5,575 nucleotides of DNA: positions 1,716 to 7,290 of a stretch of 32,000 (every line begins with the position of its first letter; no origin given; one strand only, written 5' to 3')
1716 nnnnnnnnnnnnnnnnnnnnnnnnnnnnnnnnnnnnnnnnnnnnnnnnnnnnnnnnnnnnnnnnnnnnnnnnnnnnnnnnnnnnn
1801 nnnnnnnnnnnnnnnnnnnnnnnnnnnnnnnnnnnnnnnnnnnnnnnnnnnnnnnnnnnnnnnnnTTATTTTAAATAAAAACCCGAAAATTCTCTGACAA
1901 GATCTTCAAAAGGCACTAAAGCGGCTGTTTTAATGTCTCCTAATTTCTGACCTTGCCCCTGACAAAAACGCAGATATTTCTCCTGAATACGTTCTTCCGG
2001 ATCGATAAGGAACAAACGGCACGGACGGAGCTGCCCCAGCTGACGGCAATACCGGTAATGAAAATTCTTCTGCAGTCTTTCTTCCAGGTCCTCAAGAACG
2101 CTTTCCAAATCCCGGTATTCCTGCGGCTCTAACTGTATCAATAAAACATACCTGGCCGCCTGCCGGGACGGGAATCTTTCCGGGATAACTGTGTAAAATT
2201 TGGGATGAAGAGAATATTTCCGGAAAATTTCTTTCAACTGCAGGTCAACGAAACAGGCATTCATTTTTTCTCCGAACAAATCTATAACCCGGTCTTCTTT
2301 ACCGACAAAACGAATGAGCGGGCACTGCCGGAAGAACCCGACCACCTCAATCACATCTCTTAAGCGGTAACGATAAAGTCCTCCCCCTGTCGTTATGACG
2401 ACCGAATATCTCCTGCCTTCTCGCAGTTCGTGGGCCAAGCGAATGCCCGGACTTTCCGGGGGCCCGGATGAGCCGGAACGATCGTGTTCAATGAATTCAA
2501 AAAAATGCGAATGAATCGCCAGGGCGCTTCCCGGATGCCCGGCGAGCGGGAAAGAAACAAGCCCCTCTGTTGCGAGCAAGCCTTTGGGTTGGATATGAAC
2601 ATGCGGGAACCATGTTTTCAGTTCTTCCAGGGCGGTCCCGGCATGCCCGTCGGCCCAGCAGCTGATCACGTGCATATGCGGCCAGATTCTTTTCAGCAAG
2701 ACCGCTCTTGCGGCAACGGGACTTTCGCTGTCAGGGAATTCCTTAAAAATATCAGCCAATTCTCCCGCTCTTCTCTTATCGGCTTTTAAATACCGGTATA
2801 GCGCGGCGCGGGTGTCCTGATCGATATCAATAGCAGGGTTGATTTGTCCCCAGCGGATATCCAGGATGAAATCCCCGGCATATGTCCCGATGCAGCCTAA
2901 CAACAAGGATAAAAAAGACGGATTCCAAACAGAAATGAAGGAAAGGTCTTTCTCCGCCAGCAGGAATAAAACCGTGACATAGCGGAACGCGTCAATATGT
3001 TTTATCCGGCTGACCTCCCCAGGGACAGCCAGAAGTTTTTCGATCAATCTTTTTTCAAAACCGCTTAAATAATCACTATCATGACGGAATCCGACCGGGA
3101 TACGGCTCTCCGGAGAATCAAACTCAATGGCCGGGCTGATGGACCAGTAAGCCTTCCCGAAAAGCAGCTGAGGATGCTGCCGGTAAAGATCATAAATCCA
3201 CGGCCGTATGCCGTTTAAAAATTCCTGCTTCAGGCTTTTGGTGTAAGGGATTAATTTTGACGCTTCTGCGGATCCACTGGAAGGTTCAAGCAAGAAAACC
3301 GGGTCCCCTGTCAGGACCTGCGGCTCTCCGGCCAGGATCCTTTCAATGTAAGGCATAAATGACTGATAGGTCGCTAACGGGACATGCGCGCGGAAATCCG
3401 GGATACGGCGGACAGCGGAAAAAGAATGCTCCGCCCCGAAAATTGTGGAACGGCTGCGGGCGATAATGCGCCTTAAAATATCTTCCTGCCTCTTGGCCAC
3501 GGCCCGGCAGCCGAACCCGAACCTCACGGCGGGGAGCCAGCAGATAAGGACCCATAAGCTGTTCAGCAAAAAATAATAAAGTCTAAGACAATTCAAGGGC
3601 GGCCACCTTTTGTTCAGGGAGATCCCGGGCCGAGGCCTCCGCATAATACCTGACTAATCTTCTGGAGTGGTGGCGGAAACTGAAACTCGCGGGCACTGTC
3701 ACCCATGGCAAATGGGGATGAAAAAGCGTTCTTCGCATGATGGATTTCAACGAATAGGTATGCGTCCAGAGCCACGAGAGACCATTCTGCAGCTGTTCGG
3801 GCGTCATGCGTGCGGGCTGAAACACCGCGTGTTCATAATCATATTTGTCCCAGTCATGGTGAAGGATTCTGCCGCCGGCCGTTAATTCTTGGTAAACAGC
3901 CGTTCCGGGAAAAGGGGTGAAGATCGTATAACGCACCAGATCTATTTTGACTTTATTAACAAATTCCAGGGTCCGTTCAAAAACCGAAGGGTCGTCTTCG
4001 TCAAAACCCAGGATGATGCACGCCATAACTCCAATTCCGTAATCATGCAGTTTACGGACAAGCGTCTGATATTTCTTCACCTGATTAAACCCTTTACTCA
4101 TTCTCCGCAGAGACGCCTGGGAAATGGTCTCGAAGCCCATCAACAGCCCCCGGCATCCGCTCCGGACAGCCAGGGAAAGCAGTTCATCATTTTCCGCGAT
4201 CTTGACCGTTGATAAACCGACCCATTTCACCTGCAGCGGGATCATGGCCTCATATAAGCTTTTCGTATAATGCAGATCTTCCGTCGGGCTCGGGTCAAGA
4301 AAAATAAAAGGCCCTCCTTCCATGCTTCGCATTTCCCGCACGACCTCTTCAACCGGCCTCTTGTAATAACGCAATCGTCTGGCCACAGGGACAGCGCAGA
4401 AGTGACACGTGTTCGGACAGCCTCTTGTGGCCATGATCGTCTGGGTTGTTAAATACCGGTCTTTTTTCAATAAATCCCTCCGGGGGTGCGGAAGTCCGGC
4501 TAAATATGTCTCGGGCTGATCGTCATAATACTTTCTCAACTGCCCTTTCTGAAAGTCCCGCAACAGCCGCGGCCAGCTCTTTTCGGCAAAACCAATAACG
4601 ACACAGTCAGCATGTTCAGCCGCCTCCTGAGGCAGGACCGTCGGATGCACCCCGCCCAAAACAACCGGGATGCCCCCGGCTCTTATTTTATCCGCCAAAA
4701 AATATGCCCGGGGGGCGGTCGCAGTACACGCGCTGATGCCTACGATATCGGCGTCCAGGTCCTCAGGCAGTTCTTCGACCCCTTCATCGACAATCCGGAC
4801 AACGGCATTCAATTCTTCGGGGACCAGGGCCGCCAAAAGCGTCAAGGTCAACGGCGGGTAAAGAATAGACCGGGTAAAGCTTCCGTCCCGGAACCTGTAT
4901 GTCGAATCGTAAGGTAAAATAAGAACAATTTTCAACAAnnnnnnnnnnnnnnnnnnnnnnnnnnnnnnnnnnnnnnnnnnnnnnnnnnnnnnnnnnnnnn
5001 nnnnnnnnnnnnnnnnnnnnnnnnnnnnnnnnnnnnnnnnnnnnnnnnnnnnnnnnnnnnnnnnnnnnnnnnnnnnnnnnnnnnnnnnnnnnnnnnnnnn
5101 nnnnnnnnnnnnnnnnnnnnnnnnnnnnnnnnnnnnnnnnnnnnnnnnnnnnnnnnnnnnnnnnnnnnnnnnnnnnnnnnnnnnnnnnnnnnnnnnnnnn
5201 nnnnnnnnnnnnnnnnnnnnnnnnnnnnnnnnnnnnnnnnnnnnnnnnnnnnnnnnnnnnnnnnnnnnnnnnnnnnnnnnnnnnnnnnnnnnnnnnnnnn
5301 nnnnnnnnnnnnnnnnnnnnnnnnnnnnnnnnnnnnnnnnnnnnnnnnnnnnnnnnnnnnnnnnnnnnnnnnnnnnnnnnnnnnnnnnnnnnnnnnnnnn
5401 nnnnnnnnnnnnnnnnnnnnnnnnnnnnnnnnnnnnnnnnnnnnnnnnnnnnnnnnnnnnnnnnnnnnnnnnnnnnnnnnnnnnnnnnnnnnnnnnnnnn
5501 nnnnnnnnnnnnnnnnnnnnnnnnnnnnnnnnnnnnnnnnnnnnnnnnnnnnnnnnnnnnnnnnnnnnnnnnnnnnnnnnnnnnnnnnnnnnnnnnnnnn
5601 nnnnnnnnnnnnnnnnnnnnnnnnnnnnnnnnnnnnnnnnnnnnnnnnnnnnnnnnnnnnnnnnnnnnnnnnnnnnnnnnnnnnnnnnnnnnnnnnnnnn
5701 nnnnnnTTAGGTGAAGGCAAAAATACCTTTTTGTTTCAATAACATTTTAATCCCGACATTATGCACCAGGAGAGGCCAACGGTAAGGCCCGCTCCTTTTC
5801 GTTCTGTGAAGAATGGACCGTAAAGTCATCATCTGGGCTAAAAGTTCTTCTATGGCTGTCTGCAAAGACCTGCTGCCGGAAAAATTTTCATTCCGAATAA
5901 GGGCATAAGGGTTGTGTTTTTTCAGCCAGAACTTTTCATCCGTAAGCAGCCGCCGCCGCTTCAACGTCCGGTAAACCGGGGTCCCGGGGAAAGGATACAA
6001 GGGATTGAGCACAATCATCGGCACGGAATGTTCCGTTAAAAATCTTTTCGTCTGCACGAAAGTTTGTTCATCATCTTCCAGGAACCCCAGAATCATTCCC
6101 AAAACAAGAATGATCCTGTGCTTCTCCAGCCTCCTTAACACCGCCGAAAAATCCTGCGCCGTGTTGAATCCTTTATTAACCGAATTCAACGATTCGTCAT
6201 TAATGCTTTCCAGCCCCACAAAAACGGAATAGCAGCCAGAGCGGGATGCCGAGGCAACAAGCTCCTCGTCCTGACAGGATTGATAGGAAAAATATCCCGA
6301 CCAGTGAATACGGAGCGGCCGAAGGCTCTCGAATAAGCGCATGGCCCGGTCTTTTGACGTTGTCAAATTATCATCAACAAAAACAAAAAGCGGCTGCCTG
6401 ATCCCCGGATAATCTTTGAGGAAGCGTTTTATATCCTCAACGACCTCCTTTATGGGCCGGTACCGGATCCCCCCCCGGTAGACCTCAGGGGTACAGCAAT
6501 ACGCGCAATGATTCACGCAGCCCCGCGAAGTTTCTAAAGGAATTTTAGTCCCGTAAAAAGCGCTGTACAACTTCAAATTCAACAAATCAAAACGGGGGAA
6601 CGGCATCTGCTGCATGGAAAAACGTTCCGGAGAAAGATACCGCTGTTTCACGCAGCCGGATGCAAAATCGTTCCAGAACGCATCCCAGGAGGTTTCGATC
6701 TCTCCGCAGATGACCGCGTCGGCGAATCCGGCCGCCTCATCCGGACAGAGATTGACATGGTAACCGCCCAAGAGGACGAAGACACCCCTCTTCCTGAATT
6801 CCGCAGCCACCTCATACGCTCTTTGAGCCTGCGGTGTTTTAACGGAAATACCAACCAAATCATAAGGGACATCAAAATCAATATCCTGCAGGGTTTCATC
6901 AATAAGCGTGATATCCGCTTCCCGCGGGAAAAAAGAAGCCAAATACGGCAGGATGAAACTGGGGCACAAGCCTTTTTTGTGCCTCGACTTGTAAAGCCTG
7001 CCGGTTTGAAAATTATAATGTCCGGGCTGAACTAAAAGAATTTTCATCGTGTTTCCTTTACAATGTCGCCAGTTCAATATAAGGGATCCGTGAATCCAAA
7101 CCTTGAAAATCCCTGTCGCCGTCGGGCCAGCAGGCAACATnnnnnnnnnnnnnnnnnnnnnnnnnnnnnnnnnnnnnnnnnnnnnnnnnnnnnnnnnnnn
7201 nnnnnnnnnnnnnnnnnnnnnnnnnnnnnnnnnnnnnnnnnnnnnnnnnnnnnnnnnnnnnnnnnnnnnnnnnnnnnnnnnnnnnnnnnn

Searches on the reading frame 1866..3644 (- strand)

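Call 50: search_protein_families(library=pfam, max_evalue=0.0001, proteins=[window:1866-3644:-])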
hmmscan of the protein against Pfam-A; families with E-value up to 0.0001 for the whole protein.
window:1866-3644:- (592 aa): 3 families
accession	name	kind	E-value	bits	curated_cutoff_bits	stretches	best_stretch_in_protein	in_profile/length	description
PF03321.19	GH3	-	5.1e-46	157.7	23.6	1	46-350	9-303/304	GH3 family N-terminal domain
PF23571.1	GH3_M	-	1.2e-20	73.8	23.6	1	375-449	3-75/75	GH3 family central domain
PF23572.1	GH3_C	-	4.4e-08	34.3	23.6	1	478-577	16-115/119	GH3 family C-terminal domain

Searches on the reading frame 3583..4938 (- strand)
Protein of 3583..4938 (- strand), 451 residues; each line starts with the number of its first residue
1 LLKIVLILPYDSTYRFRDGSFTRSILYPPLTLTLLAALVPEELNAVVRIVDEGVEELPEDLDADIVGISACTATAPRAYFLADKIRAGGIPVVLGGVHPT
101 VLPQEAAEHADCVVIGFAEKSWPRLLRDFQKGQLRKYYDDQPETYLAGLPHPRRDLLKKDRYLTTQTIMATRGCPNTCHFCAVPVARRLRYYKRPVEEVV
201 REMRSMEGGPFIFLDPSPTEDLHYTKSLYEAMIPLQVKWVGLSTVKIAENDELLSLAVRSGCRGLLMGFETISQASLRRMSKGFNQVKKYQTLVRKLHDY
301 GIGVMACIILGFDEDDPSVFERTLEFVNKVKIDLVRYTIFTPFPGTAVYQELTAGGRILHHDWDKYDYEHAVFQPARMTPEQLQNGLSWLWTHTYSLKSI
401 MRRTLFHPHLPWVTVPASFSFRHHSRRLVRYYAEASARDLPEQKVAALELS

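Call 50: search_protein_families(library=pfam, max_evalue=0.0001, proteins=[window:3583-4938:-])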
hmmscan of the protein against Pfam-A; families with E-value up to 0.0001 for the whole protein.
window:3583-4938:- (451 aa): 2 families
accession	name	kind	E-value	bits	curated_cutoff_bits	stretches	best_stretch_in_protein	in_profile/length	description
PF04055.27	Radical_SAM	-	3.5e-16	60.3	29.5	1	170-327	3-166/166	Radical SAM superfamily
PF02310.24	B12-binding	-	1.5e-12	47.8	32.1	1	30-122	15-117/121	B12 binding domain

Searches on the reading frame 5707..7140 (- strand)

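Call 50: search_protein_families(library=pfam, max_evalue=0.0001, proteins=[window:5707-7140:-])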
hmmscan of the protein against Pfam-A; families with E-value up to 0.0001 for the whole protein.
window:5707-7140:- (477 aa): 2 families
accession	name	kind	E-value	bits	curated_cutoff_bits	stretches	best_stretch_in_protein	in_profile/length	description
PF04055.27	Radical_SAM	-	1.3e-13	51.9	29.5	1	203-368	2-166/166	Radical SAM superfamily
PF02310.24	B12-binding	-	1.1e-06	28.9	32.1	1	92-150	51-115/121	B12 binding domain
